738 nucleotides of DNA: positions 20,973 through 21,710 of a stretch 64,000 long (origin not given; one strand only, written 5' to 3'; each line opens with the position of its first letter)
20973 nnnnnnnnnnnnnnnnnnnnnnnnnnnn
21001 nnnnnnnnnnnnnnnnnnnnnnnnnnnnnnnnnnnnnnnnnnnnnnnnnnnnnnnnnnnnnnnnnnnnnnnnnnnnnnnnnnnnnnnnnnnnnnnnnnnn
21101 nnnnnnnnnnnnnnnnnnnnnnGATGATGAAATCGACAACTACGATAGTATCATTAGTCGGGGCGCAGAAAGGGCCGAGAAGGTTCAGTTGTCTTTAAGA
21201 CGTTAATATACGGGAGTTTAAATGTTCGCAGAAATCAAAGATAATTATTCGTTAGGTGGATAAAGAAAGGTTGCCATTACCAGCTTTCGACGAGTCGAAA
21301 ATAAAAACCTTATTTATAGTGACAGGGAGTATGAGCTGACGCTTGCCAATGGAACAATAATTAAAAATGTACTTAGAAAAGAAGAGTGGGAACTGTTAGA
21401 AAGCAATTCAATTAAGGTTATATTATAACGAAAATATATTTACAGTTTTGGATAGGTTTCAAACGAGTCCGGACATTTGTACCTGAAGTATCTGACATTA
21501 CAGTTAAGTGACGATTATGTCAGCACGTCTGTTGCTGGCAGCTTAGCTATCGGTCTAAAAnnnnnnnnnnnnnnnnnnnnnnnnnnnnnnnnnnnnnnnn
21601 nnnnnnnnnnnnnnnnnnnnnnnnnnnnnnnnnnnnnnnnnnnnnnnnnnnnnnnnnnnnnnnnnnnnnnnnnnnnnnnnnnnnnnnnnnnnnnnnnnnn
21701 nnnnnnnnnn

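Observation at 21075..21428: Small SD-preceded ORFs after terF, one with an in-frame TAA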

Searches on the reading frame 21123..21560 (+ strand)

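Call 20: search_protein_families(library=pfam, max_evalue=1, proteins=[L004:1600-1803:+, L004:1306-1581:+, L004:770-1282:+, L004:138-590:+, L004:1926-2204:-, L004:2257-2445:-])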
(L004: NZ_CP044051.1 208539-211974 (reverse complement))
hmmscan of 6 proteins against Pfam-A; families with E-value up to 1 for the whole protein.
L004:1600-1803:+ (68 aa): 0 families

L004:1306-1581:+ (92 aa): 5 families
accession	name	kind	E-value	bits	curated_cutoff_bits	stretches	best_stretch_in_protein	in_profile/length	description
PF09526.16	DUF2387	-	0.0094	16.4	25.9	1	5-30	7-34/72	Probable metal-binding protein (DUF2387)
PF22747.2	Zn_ribbon_DUF2089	-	0.033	14.7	27.6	0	53-65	13-25/32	DUF2089 zinc ribbon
PF24560.1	zf-C2H2_OTU1_C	-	0.044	13.9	27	1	49-66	1-18/35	Ubiquitin thioesterase OTU1, C-terminal C2H2-type zinc finger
PF17848.7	Zn_ribbon_ACC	-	0.058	14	24.5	0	54-66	3-15/26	Acetyl-CoA carboxylase zinc finger domain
PF25208.1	DUF7838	-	0.16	12.4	28.5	0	3-19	3-19/55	Domain of unknown function (DUF7838)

L004:770-1282:+ (171 aa): 3 families
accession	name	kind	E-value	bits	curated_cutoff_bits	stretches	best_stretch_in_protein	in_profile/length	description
PF04221.18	RelB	-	2.7e-08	34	22.4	1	2-48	1-47/82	RelB antitoxin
PF25136.1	DUF7823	-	0.024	15.6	27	1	89-158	18-81/109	Domain of unknown function (DUF7823)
PF20984.2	PT26-6P_helical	-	0.15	12.7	27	0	61-128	32-98/141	PT26-6P, helical domain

L004:138-590:+ (151 aa): 0 families

L004:1926-2204:- (93 aa): 0 families

L004:2257-2445:- (63 aa): 1 family
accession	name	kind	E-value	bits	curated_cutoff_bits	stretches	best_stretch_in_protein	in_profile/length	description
PF24806.1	DUF7706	-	5.7e-25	87.6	27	1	7-63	7-63/63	Family of unknown function (DUF7706)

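Call 21: search_protein_families(library=ncbifam, max_evalue=1, proteins=[L004:1600-1803:+, L004:1306-1581:+, L004:770-1282:+, L004:138-590:+, L004:1926-2204:-, L004:2257-2445:-])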
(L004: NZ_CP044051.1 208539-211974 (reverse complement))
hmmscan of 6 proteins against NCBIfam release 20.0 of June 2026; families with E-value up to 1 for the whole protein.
L004:1600-1803:+ (68 aa): 0 families

L004:1306-1581:+ (92 aa): 3 families
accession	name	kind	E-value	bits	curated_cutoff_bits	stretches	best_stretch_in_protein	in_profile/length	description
TIGR02443.1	TIGR02443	equivalog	7.2e-05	22.6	49.45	1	5-31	8-36/59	YheV family putative zinc ribbon protein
TIGR03027.2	pepcterm_export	equivalog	0.07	12.8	180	1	15-41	12-38/169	XrtA/PEP-CTERM system exopolysaccharide export protein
NF041028.1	decahem_GSU2203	exception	0.12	11.5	325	1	8-66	247-302/317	GSU2203 family decaheme c-type cytochrome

L004:770-1282:+ (171 aa): 3 families
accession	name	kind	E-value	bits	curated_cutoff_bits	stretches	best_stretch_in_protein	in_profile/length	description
NF008412.0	PRK11235.1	equivalog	4.3e-15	55.7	96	1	2-69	1-68/80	type II toxin-antitoxin system RelB/DinJ family antitoxin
TIGR02384.1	RelB_DinJ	subfamily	5.5e-13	49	45.65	1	2-62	1-64/85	type II toxin-antitoxin system RelB/DinJ family antitoxin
NF050811.1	RelB_ParD_antitoxin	subfamily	2.7e-05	24.3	60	1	8-50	2-44/83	type II toxin-antitoxin system RelB/ParD family antitoxin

L004:138-590:+ (151 aa): 2 families
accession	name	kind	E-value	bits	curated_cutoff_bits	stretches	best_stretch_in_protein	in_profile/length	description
NF008656.0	PRK11655.1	equivalog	0.083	12.2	191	1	4-46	9-50/169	chorismate lyase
NF001031.0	PRK00111.1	equivalog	0.15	12.2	293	1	34-99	36-99/180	hypothetical protein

L004:1926-2204:- (93 aa): 2 families
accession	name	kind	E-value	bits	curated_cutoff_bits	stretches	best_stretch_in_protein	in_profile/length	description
TIGR00672.1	cdh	equivalog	0.0058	16.2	375.35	1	7-63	56-110/250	CDP-diacylglycerol diphosphatase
NF003987.0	PRK05471.1-6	equivalog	0.14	11.6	430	1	7-58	55-104/251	CDP-diacylglycerol diphosphatase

L004:2257-2445:- (63 aa): 1 family
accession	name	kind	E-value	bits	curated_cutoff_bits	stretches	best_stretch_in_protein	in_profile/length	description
NF053526.1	Myco_lipo_LppK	equivalog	0.15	12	125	1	18-62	60-107/167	lipoprotein LppK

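Call 22: search_protein_families(library=padloc, max_evalue=1, proteins=[L004:1600-1803:+, L004:1306-1581:+, L004:770-1282:+, L004:138-590:+, L004:1926-2204:-])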
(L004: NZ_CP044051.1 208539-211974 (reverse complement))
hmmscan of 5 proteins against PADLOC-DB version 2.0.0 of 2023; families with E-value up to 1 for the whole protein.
L004:1600-1803:+ (68 aa): 0 families

L004:1306-1581:+ (92 aa): 0 families

L004:770-1282:+ (171 aa): 2 families
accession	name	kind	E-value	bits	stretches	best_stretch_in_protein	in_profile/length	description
PDLC00144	GajB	-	0.00091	15.9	1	59-146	266-355/559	UrvD helicase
PDLC03821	Drt1b|RTasTM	-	0.015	13.6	1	70-164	7-98/151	DRT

L004:138-590:+ (151 aa): 0 families

L004:1926-2204:- (93 aa): 0 families

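Call 23: search_protein_families(library=phrogs, max_evalue=1, proteins=[L004:1600-1803:+, L004:1306-1581:+, L004:770-1282:+, L004:138-590:+, L004:1926-2204:-])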
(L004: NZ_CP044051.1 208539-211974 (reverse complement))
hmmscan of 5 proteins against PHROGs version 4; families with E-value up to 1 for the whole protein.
L004:1600-1803:+ (68 aa): 0 families

L004:1306-1581:+ (92 aa): 2 families
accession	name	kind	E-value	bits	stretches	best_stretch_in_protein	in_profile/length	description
phrog_2834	-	unknown function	0.0013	19.6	1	3-29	46-73/78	-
phrog_1244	-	unknown function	0.38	11.1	0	49-70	130-151/157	-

L004:770-1282:+ (171 aa): 7 families
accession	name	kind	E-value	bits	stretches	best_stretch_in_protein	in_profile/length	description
phrog_2737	-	unknown function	2.5e-10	41.2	1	2-65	4-64/86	-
phrog_15338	-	unknown function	2.4e-08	35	1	2-60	1-59/79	-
phrog_34352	-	unknown function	0.02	16.4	1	59-116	24-82/89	-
phrog_893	-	unknown function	0.058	14.5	1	9-37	66-94/116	-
phrog_10808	-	transcription regulation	0.12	13.6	1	36-94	2-49/61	transcriptional regulator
phrog_989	-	unknown function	0.67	10.8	0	15-32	7-24/70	-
phrog_30391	-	unknown function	0.84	11.1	0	52-94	40-82/98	-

L004:138-590:+ (151 aa): 1 family
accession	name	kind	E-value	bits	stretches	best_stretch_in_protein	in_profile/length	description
phrog_23554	-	unknown function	0.16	13.3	1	57-88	13-43/81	-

L004:1926-2204:- (93 aa): 0 families

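Call 24: find_homologous_proteins(query=L004:1600-1803:+, max_evalue=0.01)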
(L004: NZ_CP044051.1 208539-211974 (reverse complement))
Query L004:1600-1803:+ (68 aa): 2 proteins with E <= 0.01 among 2 candidates.
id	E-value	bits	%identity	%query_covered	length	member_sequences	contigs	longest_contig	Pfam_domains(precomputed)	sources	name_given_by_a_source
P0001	1.0e-34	135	99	99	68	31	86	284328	-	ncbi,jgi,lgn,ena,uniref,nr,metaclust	ncbi:hypothetical protein ABJ763_001587 [Escherichia coli]|uniref:hypothetical protein n=1 Tax=Enter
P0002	2.2e-26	108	98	81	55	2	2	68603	-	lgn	-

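Call 26: list_cluster_members(proteins=[P0001, P0002])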
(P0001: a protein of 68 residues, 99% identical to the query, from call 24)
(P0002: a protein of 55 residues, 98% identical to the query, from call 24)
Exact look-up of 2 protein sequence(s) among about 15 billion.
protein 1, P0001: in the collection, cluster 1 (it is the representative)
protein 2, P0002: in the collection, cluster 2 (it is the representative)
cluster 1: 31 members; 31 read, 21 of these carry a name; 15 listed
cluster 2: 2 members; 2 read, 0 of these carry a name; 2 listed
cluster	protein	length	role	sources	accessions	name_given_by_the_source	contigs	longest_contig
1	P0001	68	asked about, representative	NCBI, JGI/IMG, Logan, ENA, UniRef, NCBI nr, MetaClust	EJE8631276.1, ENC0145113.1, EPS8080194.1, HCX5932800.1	hypothetical protein ABJ763_001587 [Escherichia coli] | hypothetical protein n=1 Tax=Enterobacter TaxID=547 RepID=UPI0007504DD7 | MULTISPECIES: hypothetical protein [Enterobacter]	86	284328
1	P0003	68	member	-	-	hypothetical protein VC585_23460 [Citrobacter freundii] | hypothetical protein | Uncharacterized protein n=2 Tax=Enterobacteriaceae TaxID=543 RepID=A0A5V9P162_SALET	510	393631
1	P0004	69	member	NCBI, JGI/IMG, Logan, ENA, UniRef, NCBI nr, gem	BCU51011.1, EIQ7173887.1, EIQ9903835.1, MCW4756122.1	hypothetical protein UXO16_18095 [Enterobacter hormaechei] | Uncharacterized protein n=1 Tax=Enterobacter ludwigii TaxID=299767 RepID=A0AAX3LK42_9ENTR | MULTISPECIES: hypothetical protein [Enterobacteriaceae]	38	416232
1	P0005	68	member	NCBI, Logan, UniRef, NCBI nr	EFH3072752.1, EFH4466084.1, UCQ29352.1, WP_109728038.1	hypothetical protein DCF83_08795 [Edwardsiella tarda] | hypothetical protein n=1 Tax=Edwardsiella tarda TaxID=636 RepID=UPI000D518D01 | hypothetical protein [Edwardsiella tarda]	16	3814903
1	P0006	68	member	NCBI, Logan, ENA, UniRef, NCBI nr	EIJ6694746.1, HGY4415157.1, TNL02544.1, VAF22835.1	hypothetical protein LI686_004964 [Escherichia coli] | hypothetical protein n=1 Tax=Enterobacter hormaechei TaxID=158836 RepID=UPI00111929EE | hypothetical protein [Enterobacter hormaechei]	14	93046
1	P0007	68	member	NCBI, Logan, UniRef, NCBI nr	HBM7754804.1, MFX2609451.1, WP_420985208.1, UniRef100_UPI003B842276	TPA: hypothetical protein LZ435_001031 [Escherichia coli] | hypothetical protein n=1 Tax=Enterobacter mori TaxID=539813 RepID=UPI003B842276 | hypothetical protein [Escherichia coli]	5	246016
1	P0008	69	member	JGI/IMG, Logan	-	hypothetical protein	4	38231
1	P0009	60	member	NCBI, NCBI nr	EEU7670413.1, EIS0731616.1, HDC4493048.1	hypothetical protein LY069_002896, partial [Salmonella enterica] | hypothetical protein [Salmonella enterica]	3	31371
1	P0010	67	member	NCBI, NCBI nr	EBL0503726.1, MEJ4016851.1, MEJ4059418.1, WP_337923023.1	hypothetical protein DZ652_21875, partial [Salmonella enterica] | hypothetical protein [Salmonella enterica]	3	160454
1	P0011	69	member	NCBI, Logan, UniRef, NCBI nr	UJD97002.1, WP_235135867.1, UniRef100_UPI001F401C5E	hypothetical protein FS593_22055 (plasmid) [Lelliottia amnigena] | hypothetical protein n=2 Tax=Enterobacteriaceae TaxID=543 RepID=UPI001F401C5E | hypothetical protein [Lelliottia amnigena]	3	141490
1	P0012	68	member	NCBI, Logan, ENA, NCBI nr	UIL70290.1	hypothetical protein LZT45_25400 (plasmid) [Escherichia coli] | hypothetical protein LZT45_25400 [Escherichia coli]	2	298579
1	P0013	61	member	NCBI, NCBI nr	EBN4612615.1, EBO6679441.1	hypothetical protein DSQ03_16180, partial [Salmonella enterica] | hypothetical protein [Salmonella enterica]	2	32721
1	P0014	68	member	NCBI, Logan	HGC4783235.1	TPA: hypothetical protein ACIYOX_004642 [Escherichia coli]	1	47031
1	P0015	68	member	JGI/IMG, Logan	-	hypothetical protein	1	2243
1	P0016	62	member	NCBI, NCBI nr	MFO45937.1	hypothetical protein EEM19_17700, partial [Salmonella enterica] | hypothetical protein [Salmonella enterica]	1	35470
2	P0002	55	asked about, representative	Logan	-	-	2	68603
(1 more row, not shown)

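Call 27: find_encoding_contigs(protein=P0001, flank=4000, max_places=10)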
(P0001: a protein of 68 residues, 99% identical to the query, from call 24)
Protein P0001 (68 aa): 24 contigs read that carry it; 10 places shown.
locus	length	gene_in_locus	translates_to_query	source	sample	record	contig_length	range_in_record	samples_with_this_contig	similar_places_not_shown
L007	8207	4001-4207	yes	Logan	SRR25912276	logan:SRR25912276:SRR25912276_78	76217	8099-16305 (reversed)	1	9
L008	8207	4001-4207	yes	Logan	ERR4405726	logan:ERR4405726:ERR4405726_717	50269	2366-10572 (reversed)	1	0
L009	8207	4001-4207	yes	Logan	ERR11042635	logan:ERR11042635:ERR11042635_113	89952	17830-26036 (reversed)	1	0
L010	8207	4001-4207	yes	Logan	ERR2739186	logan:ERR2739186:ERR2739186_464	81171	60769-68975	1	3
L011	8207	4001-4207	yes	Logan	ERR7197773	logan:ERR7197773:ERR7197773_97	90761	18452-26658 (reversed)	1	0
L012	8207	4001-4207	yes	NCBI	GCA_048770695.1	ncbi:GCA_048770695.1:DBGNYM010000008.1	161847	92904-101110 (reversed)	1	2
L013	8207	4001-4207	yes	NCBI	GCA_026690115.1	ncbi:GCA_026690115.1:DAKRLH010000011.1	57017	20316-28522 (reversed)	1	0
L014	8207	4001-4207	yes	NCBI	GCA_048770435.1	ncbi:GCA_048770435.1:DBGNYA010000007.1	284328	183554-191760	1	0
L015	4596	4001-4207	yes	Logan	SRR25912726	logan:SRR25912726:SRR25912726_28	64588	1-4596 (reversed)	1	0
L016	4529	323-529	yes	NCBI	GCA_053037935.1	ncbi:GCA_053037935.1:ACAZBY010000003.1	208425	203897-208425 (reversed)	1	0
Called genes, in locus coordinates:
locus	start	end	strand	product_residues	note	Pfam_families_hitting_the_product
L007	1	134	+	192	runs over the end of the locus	PF02342:TerD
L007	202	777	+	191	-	PF02342:TerD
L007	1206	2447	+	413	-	PF02342:TerD, PF10138:vWA-TerF-like, PF07002:Copine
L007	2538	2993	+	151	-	-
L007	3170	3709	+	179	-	PF04221:RelB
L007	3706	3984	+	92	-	-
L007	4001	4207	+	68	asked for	-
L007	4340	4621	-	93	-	-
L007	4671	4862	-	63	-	PF24806:DUF7706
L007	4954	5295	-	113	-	-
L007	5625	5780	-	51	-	-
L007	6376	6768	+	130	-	-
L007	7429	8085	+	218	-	PF00089:Trypsin (weak)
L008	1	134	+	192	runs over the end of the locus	PF02342:TerD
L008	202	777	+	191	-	PF02342:TerD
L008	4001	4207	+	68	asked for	-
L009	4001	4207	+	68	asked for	-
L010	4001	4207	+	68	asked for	-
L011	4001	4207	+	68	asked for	-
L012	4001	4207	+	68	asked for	-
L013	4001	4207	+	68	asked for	-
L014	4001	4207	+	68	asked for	-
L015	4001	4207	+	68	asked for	-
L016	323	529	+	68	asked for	-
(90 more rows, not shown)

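Call 30: search_protein_representatives(protein=L004:1600-1803:+)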
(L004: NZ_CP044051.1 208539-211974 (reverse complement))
Query: 68 residues. Proteins with E-value up to 0.001 (for the whole library): 5; up to 1e-10: 2; up to 1e-30: 0. The best 5 are listed.
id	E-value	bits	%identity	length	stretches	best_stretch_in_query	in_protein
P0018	7.1e-17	76.9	71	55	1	1-55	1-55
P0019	2.3e-11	59.6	48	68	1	1-66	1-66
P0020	8.1e-09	51.5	46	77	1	1-63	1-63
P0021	1.3e-06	44.6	47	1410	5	6-24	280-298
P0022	1.3e-04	38.4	50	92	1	12-60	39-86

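Call 36: find_encoding_contigs(protein=P0019, flank=4000, max_places=6)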
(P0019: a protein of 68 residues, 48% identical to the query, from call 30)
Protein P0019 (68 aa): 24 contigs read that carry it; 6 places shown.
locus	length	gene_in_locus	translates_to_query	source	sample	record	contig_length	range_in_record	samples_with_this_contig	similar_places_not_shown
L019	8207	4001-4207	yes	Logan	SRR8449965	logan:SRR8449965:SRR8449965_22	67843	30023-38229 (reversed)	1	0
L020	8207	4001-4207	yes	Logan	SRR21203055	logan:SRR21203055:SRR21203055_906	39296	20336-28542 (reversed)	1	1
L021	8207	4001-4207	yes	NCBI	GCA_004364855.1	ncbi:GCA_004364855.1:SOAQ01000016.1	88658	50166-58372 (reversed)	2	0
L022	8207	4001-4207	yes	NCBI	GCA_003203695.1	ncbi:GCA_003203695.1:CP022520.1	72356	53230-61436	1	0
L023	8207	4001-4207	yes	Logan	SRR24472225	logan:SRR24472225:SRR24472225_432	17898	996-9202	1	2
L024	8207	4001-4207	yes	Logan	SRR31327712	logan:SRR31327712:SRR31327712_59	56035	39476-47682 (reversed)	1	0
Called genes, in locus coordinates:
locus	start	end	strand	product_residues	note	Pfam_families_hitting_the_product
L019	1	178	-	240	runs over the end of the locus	PF03358:FMN_red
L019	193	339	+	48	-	-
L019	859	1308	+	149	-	PF00717:Peptidase_S24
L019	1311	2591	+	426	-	PF00817:IMS, PF11798:IMS_HHH (faint), PF11799:IMS_C, PF13438:DUF4113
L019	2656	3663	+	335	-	PF00817:IMS, PF11799:IMS_C, PF13438:DUF4113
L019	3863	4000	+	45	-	-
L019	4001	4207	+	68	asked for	-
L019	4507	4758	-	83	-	-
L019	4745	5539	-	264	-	PF01656:CbiA, PF02374:ArsA_ATPase (weak), PF06564:CBP_BcsQ (weak), PF09140:MipZ (faint), PF13614:AAA_31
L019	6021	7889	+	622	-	PF24098:DUF7380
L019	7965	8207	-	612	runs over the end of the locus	-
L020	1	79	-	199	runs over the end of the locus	PF03167:UDG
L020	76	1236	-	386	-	PF03595:SLAC1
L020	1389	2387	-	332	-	PF25391:WD40_Gbeta (faint), PF08450:SGL (faint), PF10282:Lactonase (weak), PF24814:WD40_Prp19, PF25175:Beta-prop_WDR5 (weak), PF25174:Beta-prop_THOC3, PF10282:Lactonase (weak), PF21783:YNCE (weak), +9 more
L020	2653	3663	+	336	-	PF00817:IMS, PF11799:IMS_C, PF13438:DUF4113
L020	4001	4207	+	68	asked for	-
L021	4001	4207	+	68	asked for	-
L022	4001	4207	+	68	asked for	-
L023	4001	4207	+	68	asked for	-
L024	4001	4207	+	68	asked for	-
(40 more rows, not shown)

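Call 37: find_encoding_contigs(protein=P0020, flank=4000, max_places=6)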
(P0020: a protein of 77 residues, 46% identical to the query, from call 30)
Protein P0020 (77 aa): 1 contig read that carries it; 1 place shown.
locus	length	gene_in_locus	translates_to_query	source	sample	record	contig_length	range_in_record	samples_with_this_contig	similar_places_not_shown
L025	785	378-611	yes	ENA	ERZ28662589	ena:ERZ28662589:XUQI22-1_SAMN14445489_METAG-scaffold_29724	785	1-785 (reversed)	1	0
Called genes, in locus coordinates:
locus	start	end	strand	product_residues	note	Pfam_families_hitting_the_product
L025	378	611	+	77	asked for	-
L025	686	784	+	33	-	?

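Call 38: find_encoding_contigs(protein=P0022, flank=4000, max_places=6)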
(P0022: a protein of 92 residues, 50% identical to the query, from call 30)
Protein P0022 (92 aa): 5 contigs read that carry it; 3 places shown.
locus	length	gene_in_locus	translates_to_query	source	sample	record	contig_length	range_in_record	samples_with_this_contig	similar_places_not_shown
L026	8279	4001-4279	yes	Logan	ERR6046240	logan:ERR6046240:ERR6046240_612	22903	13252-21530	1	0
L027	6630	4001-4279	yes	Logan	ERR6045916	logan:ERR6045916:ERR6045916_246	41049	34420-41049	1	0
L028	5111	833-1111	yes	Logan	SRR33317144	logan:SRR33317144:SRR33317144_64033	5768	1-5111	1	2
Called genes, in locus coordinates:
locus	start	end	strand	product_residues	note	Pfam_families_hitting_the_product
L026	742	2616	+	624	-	PF10412:TrwB_AAD_bind (faint)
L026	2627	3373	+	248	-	-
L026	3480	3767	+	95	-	-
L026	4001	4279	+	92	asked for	-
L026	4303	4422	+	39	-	-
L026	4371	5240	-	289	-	-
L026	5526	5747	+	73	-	PF24441:DUF7560 (faint)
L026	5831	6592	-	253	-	PF13643:DUF4145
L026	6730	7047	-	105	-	-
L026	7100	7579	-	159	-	-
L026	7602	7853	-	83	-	PF21344:Zn_ribbon_LysW (weak)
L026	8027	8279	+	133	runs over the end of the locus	PF00903:Glyoxalase, PF22677:Ble-like_N (weak)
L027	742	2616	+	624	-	PF10412:TrwB_AAD_bind (faint)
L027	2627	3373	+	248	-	-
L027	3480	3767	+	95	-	-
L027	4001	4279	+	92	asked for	-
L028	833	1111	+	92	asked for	-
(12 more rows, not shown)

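Call 49: predict_structure(alignment_id=A3)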
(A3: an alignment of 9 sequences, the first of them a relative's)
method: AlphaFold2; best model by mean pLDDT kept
length: 68 residues; sequences in the alignment: 9
mean_pLDDT: 87.8   pTM: 0.69
mean pLDDT of the five models: 87.8, 80.8, 79.7, 76.7, 74.9
residues with pLDDT >= 90: 38; 70-90: 28; 50-70: 2; < 50: 0
segments of 3 or more residues with pLDDT < 50: none
pLDDT, mean of each block of 10 residues (from residue 1): 82 85 89 90 94 92 83
secondary structure, 60 per line:
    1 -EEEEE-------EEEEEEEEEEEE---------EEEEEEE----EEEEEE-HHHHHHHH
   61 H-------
elements in order: E2-6 E14-25 E35-41 E46-51 H53-61
